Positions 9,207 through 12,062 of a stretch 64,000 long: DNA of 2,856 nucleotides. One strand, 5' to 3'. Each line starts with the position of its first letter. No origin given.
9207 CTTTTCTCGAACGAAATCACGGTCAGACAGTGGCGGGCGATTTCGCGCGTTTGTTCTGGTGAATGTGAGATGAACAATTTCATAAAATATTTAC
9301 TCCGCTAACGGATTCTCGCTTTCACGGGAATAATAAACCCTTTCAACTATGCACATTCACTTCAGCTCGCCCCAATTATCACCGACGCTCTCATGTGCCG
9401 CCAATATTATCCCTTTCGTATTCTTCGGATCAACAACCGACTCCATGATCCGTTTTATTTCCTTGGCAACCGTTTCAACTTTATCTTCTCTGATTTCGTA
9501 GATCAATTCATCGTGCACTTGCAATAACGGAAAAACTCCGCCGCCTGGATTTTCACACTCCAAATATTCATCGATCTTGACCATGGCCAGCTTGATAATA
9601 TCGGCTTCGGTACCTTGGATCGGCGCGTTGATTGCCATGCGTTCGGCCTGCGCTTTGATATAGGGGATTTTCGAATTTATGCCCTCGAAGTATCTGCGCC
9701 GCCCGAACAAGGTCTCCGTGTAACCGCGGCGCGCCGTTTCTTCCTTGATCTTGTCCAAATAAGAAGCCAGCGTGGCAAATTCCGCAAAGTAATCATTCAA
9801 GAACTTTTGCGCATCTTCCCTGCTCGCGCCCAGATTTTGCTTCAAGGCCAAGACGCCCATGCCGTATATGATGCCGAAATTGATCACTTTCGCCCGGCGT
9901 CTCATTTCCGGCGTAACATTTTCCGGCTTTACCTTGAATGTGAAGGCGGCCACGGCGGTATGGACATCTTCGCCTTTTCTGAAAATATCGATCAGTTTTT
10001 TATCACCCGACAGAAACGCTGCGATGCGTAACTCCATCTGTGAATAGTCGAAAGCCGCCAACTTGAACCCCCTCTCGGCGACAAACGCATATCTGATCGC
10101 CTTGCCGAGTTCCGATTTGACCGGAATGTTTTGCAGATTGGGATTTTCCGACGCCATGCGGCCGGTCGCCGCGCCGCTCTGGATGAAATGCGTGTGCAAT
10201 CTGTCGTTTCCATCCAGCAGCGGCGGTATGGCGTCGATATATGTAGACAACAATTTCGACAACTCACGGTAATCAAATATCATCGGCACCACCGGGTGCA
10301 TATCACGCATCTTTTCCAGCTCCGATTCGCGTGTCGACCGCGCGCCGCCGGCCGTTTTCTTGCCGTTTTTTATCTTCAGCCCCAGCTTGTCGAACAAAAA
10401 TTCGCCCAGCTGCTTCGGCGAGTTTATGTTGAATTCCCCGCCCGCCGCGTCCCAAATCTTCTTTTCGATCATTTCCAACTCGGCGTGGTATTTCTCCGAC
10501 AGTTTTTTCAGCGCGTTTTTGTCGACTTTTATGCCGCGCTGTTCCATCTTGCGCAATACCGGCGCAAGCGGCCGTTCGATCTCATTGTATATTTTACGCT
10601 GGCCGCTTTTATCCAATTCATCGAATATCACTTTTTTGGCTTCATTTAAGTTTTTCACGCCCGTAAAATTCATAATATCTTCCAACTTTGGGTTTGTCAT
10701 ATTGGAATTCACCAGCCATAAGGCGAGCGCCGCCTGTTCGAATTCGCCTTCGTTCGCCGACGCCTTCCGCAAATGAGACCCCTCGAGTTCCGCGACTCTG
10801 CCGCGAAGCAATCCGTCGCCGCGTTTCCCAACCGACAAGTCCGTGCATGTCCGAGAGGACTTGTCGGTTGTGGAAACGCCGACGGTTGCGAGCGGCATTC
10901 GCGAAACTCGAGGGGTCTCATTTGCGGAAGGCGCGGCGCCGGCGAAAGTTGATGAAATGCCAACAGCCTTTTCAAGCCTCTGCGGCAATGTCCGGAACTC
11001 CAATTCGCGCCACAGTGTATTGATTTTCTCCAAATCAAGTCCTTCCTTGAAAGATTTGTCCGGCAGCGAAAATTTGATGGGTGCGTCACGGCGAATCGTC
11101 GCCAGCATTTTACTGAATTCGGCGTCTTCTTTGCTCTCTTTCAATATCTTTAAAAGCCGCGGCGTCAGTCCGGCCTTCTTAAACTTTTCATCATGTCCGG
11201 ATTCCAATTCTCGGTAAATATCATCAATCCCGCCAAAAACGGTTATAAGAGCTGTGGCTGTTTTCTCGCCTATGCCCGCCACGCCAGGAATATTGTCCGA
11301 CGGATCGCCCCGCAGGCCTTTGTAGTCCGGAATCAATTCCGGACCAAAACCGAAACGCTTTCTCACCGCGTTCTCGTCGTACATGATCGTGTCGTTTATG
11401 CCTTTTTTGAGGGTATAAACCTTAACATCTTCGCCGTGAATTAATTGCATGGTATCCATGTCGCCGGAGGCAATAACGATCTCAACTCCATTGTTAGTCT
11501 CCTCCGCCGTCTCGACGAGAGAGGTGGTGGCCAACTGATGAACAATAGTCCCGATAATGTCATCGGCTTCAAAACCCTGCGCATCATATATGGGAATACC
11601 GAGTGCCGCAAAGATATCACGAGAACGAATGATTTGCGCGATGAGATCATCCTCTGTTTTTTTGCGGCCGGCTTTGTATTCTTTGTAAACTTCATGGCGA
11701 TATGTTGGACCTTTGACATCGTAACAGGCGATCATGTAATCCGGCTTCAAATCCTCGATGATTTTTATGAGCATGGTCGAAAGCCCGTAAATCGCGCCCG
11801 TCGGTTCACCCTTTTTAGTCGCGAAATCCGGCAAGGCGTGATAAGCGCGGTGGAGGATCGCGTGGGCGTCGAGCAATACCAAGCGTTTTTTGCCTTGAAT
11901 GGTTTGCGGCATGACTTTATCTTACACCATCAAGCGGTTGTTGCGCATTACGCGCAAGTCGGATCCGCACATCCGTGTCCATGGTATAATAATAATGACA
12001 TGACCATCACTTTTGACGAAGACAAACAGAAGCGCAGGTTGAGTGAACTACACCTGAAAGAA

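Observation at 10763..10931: In-frame 169-bp palindromic insertion inside polA, at the position of the missing 3'-5' exonuclease domain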

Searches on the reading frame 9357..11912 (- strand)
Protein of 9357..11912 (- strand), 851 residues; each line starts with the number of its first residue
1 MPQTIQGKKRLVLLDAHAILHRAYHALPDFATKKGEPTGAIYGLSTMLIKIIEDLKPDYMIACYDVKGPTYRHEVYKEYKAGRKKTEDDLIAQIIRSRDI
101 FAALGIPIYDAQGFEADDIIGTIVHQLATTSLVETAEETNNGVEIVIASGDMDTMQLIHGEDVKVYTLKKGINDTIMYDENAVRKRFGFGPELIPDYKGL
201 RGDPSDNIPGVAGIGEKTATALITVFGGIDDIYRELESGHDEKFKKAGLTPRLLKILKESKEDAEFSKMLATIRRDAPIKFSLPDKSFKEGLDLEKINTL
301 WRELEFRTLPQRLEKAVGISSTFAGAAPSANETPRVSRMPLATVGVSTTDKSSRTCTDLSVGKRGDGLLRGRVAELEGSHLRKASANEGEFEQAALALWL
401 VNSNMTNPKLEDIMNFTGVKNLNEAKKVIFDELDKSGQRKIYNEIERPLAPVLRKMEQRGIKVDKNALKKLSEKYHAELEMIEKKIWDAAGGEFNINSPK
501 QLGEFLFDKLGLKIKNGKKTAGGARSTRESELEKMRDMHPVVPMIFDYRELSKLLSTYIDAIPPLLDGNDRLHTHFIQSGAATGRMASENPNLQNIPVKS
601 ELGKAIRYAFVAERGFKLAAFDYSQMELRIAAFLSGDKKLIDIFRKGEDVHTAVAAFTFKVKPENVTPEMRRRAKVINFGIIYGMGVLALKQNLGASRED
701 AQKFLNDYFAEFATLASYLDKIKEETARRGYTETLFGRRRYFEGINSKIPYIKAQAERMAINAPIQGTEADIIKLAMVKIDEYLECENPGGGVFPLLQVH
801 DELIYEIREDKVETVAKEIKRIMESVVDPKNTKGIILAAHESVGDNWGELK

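Call 9: search_protein_families(library=pfam, proteins=[window:9357-11912:-], max_evalue=0.01)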
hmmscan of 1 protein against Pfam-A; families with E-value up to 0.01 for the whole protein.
window:9357-11912:- (851 aa): 3 families
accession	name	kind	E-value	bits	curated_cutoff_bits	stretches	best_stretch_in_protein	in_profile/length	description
PF00476.26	DNA_pol_A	-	9.8e-135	449.8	34.3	1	466-849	2-381/381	DNA polymerase family A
PF02739.22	5_3_exonuc_N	-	3.1e-47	160.8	34.3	1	10-188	1-164/164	5'-3' exonuclease, N-terminal resolvase-like domain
PF01367.25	5_3_exonuc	-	1.3e-25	90.2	40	1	191-289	3-92/97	5'-3' exonuclease, C-terminal SAM fold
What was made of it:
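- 9357..11912 (-): polA CDS, 851 aa, Taq-like DNA polymerase I without a recognisable proofreading domain. Pfam finds 5_3_exonuc_N, 5_3_exonuc and DNA_pol_A only (call 9).
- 11046..11885 (-): 5'-nuclease (FEN-like) domain, residues 10-289. Pfam PF02739 and PF01367 (call 9)
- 9366..10517 (-): Polymerase domain, residues 466-849. Pfam PF00476, E = 1e-134 (call 9)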

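Call 11: find_homologous_proteins(query=window:9357-11912:-, max_evalue=1e-20)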
Query window:9357-11912:- (851 aa): 8000 proteins with E <= 1e-20 among 8000 candidates; the best 120 are listed.
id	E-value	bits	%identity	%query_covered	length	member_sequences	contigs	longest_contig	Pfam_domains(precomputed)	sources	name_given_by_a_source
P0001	0.0e+0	1904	100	100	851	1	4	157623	PF01367.26,PF02739.23,PF00476.27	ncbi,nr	ncbi:hypothetical protein KGQ27_00175 [Patescibacteria group bacterium]|nr:hypothetical protein [Pat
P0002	0.0e+0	1335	71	99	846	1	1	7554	PF01367.26,PF02739.23,PF00476.27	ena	-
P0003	0.0e+0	1301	69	99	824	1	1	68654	PF01367.26,PF02739.23,PF00476.27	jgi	jgi:DNA polymerase I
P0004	0.0e+0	1296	69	99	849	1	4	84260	PF01367.26,PF02739.23,PF00476.27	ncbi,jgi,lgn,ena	-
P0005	0.0e+0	1286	69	99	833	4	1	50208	PF01367.26,PF02739.23,PF00476.27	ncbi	-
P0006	0.0e+0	1281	69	99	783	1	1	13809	PF01367.26,PF02739.23,PF00476.27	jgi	jgi:DNA polymerase-1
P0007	0.0e+0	1275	69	99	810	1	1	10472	PF01367.26,PF02739.23,PF00476.27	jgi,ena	-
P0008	0.0e+0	1267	69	99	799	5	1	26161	PF01367.26,PF02739.23,PF00476.27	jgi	-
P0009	0.0e+0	1266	68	99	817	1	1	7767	PF01367.26,PF02739.23,PF00476.27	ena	-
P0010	0.0e+0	1266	68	99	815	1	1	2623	PF01367.26,PF02739.23,PF00476.27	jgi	-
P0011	0.0e+0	1264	67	100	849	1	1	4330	PF01367.26,PF02739.23,PF00476.27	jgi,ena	-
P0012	0.0e+0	1263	69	99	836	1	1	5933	PF01367.26,PF02739.23,PF00476.27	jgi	jgi:DNA polymerase-1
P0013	0.0e+0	1260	67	100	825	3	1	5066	PF01367.26,PF02739.23,PF00476.27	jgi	-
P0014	0.0e+0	1258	66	99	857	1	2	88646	PF01367.26,PF02739.23,PF00476.27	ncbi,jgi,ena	ncbi:MAG: DNA polymerase [Candidatus Paceibacterota bacterium]|jgi:DNA polymerase-1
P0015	0.0e+0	1258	67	99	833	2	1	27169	PF01367.26,PF02739.23,PF00476.27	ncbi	ncbi:MAG: DNA polymerase [Candidatus Paceibacterota bacterium]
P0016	0.0e+0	1254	66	99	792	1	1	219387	PF01367.26,PF02739.23,PF00476.27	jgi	jgi:DNA polymerase-1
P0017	0.0e+0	1252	67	99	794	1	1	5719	PF01367.26,PF02739.23,PF00476.27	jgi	jgi:DNA polymerase I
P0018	0.0e+0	1250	66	100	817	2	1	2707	PF01367.26,PF02739.23,PF00476.27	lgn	-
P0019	0.0e+0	1249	68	99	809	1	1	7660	PF01367.26,PF02739.23,PF00476.27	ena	-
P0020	0.0e+0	1248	67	99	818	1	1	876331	PF01367.26,PF02739.23,PF00476.27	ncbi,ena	-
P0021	0.0e+0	1247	58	99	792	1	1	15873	PF01367.26,PF02739.23,PF00476.27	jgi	-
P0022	0.0e+0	1247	67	99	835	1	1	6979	PF01367.26,PF02739.23,PF00476.27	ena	-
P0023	0.0e+0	1245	66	99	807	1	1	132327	PF01367.26,PF02739.23,PF00476.27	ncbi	-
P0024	0.0e+0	1245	67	99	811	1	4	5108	PF01367.26,PF02739.23,PF00476.27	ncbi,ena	-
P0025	0.0e+0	1244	67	99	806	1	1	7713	PF01367.26,PF02739.23,PF00476.27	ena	-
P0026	0.0e+0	1244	67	100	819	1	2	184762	PF01367.26,PF02739.23,PF00476.27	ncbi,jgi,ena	ncbi:MAG: DNA polymerase [Candidatus Paceibacterota bacterium]|jgi:DNA polymerase-1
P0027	0.0e+0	1244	61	99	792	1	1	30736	PF01367.26,PF02739.23,PF00476.27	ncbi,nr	ncbi:MAG TPA: DNA polymerase [Candidatus Paceibacterota bacterium]|nr:DNA polymerase [Candidatus Pac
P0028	0.0e+0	1243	67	100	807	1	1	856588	PF01367.26,PF02739.23,PF00476.27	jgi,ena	-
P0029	0.0e+0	1243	66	99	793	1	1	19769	PF01367.26,PF02739.23,PF00476.27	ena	-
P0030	0.0e+0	1243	66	100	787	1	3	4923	PF01367.26,PF02739.23,PF00476.27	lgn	-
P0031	0.0e+0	1243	66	99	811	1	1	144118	PF01367.26,PF02739.23,PF00476.27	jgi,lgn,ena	-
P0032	0.0e+0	1242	66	100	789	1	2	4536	PF01367.26,PF02739.23,PF00476.27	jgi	jgi:DNA polymerase-1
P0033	0.0e+0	1241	67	99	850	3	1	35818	PF01367.26,PF02739.23,PF00476.27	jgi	jgi:DNA polymerase-1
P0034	0.0e+0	1241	66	100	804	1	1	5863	PF01367.26,PF02739.23,PF00476.27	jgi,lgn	jgi:DNA polymerase-1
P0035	0.0e+0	1241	66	99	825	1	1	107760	PF01367.26,PF02739.23,PF00476.27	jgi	jgi:DNA polymerase-1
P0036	0.0e+0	1239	67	99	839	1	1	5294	PF01367.26,PF02739.23,PF00476.27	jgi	jgi:DNA polymerase-1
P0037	0.0e+0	1237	66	100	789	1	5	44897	PF01367.26,PF02739.23,PF00476.27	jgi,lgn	jgi:DNA polymerase-1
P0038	0.0e+0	1237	66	100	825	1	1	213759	PF01367.26,PF02739.23,PF00476.27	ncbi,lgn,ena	-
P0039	0.0e+0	1236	67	99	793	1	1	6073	PF01367.26,PF02739.23,PF00476.27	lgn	-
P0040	0.0e+0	1236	66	99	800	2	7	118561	PF01367.26,PF02739.23,PF00476.27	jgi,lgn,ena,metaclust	metaclust:\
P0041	0.0e+0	1235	66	99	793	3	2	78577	PF01367.26,PF02739.23,PF00476.27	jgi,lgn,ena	-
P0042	0.0e+0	1235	68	99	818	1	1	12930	PF01367.26,PF02739.23,PF00476.27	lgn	-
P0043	0.0e+0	1234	66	99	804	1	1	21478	PF01367.26,PF02739.23,PF00476.27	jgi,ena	jgi:DNA polymerase-1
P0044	0.0e+0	1233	66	99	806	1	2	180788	PF01367.26,PF02739.23,PF00476.27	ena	-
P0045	0.0e+0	1233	67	99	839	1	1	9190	PF01367.26,PF02739.23,PF00476.27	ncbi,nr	ncbi:MAG: hypothetical protein KGI49_03255 [Patescibacteria group bacterium]|nr:hypothetical protein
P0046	0.0e+0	1233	66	99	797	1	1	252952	PF01367.26,PF02739.23,PF00476.27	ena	-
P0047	0.0e+0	1233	66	99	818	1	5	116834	PF01367.26,PF02739.23,PF00476.27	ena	-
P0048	0.0e+0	1233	-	-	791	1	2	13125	PF01367.26,PF02739.23,PF00476.27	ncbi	-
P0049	0.0e+0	1232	66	100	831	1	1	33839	PF01367.26,PF02739.23,PF00476.27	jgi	-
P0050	0.0e+0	1231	67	99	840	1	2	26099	PF01367.26,PF02739.23,PF00476.27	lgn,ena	-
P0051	0.0e+0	1231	66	99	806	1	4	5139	PF01367.26,PF02739.23,PF00476.27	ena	-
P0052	0.0e+0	1230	66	100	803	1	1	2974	PF01367.26,PF02739.23,PF00476.27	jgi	jgi:DNA polymerase-1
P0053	0.0e+0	1230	66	99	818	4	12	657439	PF01367.26,PF02739.23,PF00476.27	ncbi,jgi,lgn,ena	ncbi:MAG: DNA polymerase [Minisyncoccia bacterium]|jgi:DNA polymerase-1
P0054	0.0e+0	1229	66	99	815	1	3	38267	PF01367.26,PF02739.23,PF00476.27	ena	-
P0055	0.0e+0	1229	61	99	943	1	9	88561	PF01367.26,PF02739.23,PF00476.27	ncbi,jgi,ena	-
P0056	0.0e+0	1229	66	100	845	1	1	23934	PF01367.26,PF02739.23,PF00476.27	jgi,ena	-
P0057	0.0e+0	1227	65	99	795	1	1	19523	PF01367.26,PF02739.23,PF00476.27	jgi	jgi:DNA polymerase-1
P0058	0.0e+0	1227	65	99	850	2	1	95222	PF01367.26,PF02739.23,PF00476.27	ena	-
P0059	0.0e+0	1226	65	100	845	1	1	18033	PF01367.26,PF02739.23,PF00476.27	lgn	-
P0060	0.0e+0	1225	66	99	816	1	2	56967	PF01367.26,PF02739.23,PF00476.27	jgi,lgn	jgi:DNA polymerase-1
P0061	0.0e+0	1225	65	99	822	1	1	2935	PF01367.26,PF02739.23,PF00476.27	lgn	-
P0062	0.0e+0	1225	66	100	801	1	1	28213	PF01367.26,PF02739.23,PF00476.27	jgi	jgi:DNA polymerase-1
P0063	0.0e+0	1224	66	100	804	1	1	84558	PF01367.26,PF02739.23,PF00476.27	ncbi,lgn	-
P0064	0.0e+0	1224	64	99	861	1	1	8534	PF01367.26,PF02739.23,PF00476.27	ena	-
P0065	0.0e+0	1224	65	99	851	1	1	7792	PF01367.26,PF02739.23,PF00476.27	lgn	-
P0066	0.0e+0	1224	66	99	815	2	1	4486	PF01367.26,PF02739.23,PF00476.27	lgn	-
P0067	0.0e+0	1223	65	99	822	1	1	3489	PF01367.26,PF02739.23,PF00476.27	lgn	-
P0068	0.0e+0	1222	-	-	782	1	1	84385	PF01367.26,PF02739.23,PF00476.27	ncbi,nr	ncbi:MAG: DNA polymerase [Candidatus Pacebacteria bacterium]|nr:DNA polymerase [Candidatus Paceibact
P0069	0.0e+0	1222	65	100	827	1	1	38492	PF01367.26,PF02739.23,PF00476.27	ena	-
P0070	0.0e+0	1221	66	99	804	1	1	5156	PF01367.26,PF02739.23,PF00476.27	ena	-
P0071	0.0e+0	1221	66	99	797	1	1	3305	PF01367.26,PF02739.23,PF00476.27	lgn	-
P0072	0.0e+0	1220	66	100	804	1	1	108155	PF01367.26,PF02739.23,PF00476.27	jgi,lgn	jgi:DNA polymerase-1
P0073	0.0e+0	1220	65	99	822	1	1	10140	PF01367.26,PF02739.23,PF00476.27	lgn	-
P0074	0.0e+0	1220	65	100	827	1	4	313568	PF01367.26,PF02739.23,PF00476.27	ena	-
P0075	0.0e+0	1220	66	100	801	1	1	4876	PF01367.26,PF02739.23,PF00476.27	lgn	-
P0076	0.0e+0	1219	66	99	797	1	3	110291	PF01367.26,PF02739.23,PF00476.27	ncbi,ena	-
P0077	0.0e+0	1219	66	99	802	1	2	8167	PF01367.26,PF02739.23,PF00476.27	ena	-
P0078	0.0e+0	1219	65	100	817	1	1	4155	PF01367.26,PF02739.23,PF00476.27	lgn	-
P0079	0.0e+0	1219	66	99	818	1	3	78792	PF01367.26,PF02739.23,PF00476.27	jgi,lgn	-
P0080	0.0e+0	1218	65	100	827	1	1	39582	PF01367.26,PF02739.23,PF00476.27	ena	-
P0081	0.0e+0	1217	65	100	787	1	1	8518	PF01367.26,PF02739.23,PF00476.27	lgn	-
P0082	0.0e+0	1217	65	99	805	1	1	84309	PF01367.26,PF02739.23,PF00476.27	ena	-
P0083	0.0e+0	1217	64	99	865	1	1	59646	PF01367.26,PF02739.23,PF00476.27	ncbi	-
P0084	0.0e+0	1216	65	100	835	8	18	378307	PF01367.26,PF02739.23,PF00476.27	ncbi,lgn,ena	-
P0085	0.0e+0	1216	66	100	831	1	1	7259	PF01367.26,PF02739.23,PF00476.27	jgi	jgi:DNA polymerase-1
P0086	0.0e+0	1216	66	100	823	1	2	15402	PF01367.26,PF02739.23,PF00476.27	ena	-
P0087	0.0e+0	1215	65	99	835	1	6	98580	PF01367.26,PF02739.23,PF00476.27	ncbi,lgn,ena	ncbi:MAG: DNA polymerase [Patescibacteria group bacterium]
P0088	0.0e+0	1215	66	100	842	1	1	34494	PF01367.26,PF02739.23,PF00476.27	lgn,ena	-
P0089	0.0e+0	1215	66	100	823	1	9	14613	PF01367.26,PF02739.23,PF00476.27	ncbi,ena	-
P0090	0.0e+0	1215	66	100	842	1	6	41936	PF01367.26,PF02739.23,PF00476.27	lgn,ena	-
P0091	0.0e+0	1214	65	99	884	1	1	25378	PF01367.26,PF02739.23,PF00476.27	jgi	-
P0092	0.0e+0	1214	64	100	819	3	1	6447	PF01367.26,PF02739.23,PF00476.27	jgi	jgi:DNA polymerase-1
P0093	0.0e+0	1214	65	99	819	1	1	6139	PF01367.26,PF02739.23,PF00476.27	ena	-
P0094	0.0e+0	1213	65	100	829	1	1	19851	PF01367.26,PF02739.23,PF00476.27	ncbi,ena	-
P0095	0.0e+0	1213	66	100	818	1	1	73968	PF01367.26,PF02739.23,PF00476.27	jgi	jgi:DNA polymerase-1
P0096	0.0e+0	1213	66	99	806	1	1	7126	PF01367.26,PF02739.23,PF00476.27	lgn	-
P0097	0.0e+0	1213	65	99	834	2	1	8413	PF01367.26,PF02739.23,PF00476.27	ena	-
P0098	0.0e+0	1213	64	100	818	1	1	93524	PF01367.26,PF02739.23,PF00476.27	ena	-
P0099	0.0e+0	1212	64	100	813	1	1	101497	PF01367.26,PF02739.23,PF00476.27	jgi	jgi:DNA polymerase-1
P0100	0.0e+0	1212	66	99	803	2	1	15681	PF01367.26,PF02739.23,PF00476.27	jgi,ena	-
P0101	0.0e+0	1212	64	100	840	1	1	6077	PF01367.26,PF02739.23,PF00476.27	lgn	-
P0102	0.0e+0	1211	65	99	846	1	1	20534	PF01367.26,PF02739.23,PF00476.27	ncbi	-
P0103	0.0e+0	1211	65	99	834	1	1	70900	PF01367.26,PF02739.23,PF00476.27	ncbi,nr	ncbi:MAG: DNA polymerase [Candidatus Taylorbacteria bacterium]|nr:DNA polymerase [Candidatus Taylorb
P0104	0.0e+0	1210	63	99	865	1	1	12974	PF01367.26,PF02739.23,PF00476.27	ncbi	-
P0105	0.0e+0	1209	66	99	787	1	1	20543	PF01367.26,PF02739.23,PF00476.27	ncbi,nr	ncbi:MAG: hypothetical protein KGI69_03955 [Patescibacteria group bacterium]|nr:hypothetical protein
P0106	0.0e+0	1209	65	100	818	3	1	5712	PF01367.26,PF02739.23,PF00476.27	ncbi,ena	-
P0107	0.0e+0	1209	64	99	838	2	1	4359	PF01367.26,PF02739.23,PF00476.27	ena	-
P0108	0.0e+0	1208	66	99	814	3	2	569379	PF01367.26,PF02739.23,PF00476.27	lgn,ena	-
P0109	0.0e+0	1208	64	99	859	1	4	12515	PF01367.26,PF02739.23,PF00476.27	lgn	-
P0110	0.0e+0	1206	64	100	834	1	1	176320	PF01367.26,PF02739.23,PF00476.27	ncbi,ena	-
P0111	0.0e+0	1206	65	100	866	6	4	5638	PF01367.26,PF02739.23,PF00476.27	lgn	-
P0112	0.0e+0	1205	64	99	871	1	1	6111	PF01367.26,PF02739.23,PF00476.27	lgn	-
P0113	0.0e+0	1204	65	99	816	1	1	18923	PF01367.26,PF02739.23,PF00476.27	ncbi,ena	-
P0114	0.0e+0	1204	64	99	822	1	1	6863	PF01367.26,PF02739.23,PF00476.27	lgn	-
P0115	0.0e+0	1204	63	99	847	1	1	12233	PF01367.26,PF02739.23,PF00476.27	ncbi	-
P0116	0.0e+0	1203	64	99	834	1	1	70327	PF01367.26,PF02739.23,PF00476.27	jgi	jgi:DNA polymerase-1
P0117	0.0e+0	1203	63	99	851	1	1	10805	PF01367.26,PF02739.23,PF00476.27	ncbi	-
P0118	0.0e+0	1203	64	100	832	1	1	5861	PF01367.26,PF02739.23,PF00476.27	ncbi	-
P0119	0.0e+0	1202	64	99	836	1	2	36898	PF01367.26,PF02739.23,PF00476.27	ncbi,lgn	-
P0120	0.0e+0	1202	64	99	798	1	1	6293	PF01367.26,PF02739.23,PF00476.27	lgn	-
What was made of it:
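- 9357..11912 (-): The protein is identical to NCBI KGQ27_00175, Patescibacteria group bacterium (call 11).
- On Rickettsia palindromic elements (RPE): The host is a Patescibacteria group bacterium (call 11).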

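Call 18: find_encoding_contigs(protein=P0002, flank=1000, max_places=1)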
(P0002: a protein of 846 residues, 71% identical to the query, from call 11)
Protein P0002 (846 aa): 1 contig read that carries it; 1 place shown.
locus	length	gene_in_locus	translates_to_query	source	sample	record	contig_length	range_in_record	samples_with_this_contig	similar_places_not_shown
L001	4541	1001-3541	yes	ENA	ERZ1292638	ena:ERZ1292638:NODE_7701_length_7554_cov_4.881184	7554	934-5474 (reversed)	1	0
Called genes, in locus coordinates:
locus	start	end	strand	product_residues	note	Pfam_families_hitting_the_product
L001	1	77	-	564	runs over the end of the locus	PF05157:MshEN (weak), PF00437:T2SSE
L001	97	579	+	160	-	-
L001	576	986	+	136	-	-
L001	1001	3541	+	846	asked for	PF02739:5_3_exonuc_N, PF01367:5_3_exonuc, PF00476:DNA_pol_A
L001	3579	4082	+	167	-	PF02367:TsaE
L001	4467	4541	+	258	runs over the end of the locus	PF21694:DNA_pol3_delta_C (weak)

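Call 19: find_encoding_contigs(protein=P0004, flank=1000, max_places=1)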
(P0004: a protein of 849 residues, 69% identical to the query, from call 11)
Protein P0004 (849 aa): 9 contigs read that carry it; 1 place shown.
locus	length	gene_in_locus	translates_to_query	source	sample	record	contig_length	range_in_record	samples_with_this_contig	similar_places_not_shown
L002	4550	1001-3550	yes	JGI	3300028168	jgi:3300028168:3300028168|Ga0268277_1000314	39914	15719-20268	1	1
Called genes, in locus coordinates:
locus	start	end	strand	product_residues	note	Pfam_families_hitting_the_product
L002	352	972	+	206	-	-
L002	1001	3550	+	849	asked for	PF02739:5_3_exonuc_N, PF01367:5_3_exonuc, PF00476:DNA_pol_A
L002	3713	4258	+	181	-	PF02367:TsaE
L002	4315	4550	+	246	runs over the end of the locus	PF21694:DNA_pol3_delta_C (weak)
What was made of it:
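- P0004 was found on 9 contigs (call 19).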

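Call 20: find_encoding_contigs(protein=P0014, flank=1000, max_places=1)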
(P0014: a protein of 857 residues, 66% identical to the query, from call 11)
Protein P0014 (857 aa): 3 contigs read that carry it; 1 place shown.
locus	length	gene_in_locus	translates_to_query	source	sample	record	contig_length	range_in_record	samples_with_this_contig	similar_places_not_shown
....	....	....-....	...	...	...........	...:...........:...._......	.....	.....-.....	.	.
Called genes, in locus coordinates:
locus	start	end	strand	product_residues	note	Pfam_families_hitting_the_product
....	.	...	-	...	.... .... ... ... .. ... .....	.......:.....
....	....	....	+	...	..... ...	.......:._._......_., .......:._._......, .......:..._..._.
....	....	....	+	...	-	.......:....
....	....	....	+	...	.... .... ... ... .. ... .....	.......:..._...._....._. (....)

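Call 21: find_encoding_contigs(protein=P0058, flank=1000, max_places=1)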
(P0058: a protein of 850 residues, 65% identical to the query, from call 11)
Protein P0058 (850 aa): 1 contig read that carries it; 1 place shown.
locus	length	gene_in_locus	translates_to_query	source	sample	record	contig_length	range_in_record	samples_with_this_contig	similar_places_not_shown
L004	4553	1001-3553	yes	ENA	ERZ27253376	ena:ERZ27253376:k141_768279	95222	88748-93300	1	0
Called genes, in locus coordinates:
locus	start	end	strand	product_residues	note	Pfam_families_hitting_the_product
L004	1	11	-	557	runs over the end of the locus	PF05157:MshEN (faint), PF00437:T2SSE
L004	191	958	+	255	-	-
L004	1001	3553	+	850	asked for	PF02739:5_3_exonuc_N, PF01367:5_3_exonuc, PF00476:DNA_pol_A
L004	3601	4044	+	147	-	PF02367:TsaE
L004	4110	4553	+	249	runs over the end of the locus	PF21694:DNA_pol3_delta_C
